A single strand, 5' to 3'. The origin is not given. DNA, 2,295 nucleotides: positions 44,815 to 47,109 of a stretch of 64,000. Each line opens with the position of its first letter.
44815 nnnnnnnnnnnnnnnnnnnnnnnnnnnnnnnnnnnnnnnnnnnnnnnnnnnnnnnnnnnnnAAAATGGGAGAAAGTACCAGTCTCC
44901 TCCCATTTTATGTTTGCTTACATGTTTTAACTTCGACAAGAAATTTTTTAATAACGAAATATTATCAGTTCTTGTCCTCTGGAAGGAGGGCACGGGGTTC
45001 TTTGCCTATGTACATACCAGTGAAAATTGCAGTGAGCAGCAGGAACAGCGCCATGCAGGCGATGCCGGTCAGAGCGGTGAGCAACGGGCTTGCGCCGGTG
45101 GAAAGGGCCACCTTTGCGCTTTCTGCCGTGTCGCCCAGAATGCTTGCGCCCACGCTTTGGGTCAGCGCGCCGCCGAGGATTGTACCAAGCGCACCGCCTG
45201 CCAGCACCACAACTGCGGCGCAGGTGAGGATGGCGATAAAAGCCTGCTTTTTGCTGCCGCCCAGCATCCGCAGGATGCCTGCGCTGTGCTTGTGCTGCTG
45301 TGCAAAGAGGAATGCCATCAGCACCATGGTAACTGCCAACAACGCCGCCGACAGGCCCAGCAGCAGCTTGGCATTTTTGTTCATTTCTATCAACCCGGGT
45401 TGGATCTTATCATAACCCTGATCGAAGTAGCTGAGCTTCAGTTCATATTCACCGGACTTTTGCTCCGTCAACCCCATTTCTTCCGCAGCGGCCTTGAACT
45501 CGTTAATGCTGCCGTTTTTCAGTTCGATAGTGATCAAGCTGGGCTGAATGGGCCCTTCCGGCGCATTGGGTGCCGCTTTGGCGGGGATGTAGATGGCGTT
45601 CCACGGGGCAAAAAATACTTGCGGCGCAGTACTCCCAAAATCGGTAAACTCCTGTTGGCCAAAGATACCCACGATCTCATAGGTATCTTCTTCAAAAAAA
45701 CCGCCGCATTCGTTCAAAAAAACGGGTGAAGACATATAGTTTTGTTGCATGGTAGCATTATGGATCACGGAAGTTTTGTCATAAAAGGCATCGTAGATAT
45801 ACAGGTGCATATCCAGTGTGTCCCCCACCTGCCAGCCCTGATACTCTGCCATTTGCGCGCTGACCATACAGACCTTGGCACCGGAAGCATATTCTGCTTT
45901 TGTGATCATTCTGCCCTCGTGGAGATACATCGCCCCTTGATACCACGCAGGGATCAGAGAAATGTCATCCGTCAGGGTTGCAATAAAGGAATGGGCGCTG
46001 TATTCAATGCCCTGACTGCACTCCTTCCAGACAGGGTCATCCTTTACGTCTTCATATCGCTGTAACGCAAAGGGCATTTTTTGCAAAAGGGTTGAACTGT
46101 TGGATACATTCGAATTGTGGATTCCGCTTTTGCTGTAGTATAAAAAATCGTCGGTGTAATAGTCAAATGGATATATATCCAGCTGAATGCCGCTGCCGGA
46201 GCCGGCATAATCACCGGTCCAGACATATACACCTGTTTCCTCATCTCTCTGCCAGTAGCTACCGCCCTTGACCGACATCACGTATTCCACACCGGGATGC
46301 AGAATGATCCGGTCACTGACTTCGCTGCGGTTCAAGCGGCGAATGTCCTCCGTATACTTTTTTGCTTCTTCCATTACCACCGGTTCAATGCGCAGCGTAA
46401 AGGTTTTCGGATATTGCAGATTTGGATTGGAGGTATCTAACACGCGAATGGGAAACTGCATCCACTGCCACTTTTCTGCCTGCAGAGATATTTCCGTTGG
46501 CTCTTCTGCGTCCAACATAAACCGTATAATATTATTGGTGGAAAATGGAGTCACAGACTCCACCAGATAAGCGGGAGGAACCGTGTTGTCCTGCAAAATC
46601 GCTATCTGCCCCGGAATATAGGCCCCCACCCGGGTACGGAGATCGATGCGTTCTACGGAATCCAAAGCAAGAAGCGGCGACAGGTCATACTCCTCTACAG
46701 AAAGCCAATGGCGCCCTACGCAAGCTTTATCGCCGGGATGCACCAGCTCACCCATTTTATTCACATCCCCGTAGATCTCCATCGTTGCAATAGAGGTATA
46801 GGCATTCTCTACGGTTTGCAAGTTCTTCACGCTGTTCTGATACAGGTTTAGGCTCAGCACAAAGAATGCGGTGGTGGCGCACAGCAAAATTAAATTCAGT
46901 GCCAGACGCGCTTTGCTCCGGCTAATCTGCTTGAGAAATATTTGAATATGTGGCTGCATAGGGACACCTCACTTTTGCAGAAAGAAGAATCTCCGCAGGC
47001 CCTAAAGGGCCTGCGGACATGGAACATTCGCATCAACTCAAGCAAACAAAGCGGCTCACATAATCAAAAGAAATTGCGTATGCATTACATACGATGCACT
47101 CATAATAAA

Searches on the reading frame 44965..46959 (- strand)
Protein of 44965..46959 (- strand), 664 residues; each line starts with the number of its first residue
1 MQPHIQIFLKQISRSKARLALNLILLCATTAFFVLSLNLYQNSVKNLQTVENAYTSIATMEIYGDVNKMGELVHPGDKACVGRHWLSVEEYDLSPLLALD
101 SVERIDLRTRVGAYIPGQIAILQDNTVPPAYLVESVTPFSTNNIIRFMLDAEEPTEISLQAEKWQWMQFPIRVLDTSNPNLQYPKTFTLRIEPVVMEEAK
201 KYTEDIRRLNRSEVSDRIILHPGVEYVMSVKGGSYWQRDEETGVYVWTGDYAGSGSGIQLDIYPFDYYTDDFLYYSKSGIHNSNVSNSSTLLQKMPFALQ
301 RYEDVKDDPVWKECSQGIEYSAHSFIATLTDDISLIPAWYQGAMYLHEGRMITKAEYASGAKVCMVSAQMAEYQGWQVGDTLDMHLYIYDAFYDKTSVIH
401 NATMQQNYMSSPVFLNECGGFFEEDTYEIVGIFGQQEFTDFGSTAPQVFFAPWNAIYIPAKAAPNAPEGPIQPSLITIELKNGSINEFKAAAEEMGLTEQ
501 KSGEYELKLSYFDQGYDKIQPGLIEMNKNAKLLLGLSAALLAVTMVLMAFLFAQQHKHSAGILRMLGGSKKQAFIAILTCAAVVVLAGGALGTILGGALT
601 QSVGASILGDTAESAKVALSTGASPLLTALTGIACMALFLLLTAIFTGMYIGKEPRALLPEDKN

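Call 3: search_protein_families(library=pfam, proteins=[window:44965-46959:-], max_evalue=0.01)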
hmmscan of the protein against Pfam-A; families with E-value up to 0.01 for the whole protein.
window:44965-46959:- (664 aa): 2 families
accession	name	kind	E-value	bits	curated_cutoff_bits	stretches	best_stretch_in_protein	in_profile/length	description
PF02687.27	FtsX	-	8.2e-07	29.5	25.5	1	533-650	3-115/120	FtsX-like permease C-terminal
PF12704.14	MacB_PCD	-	1.5e-05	25.8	27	1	345-493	104-205/207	MacB-like periplasmic core domain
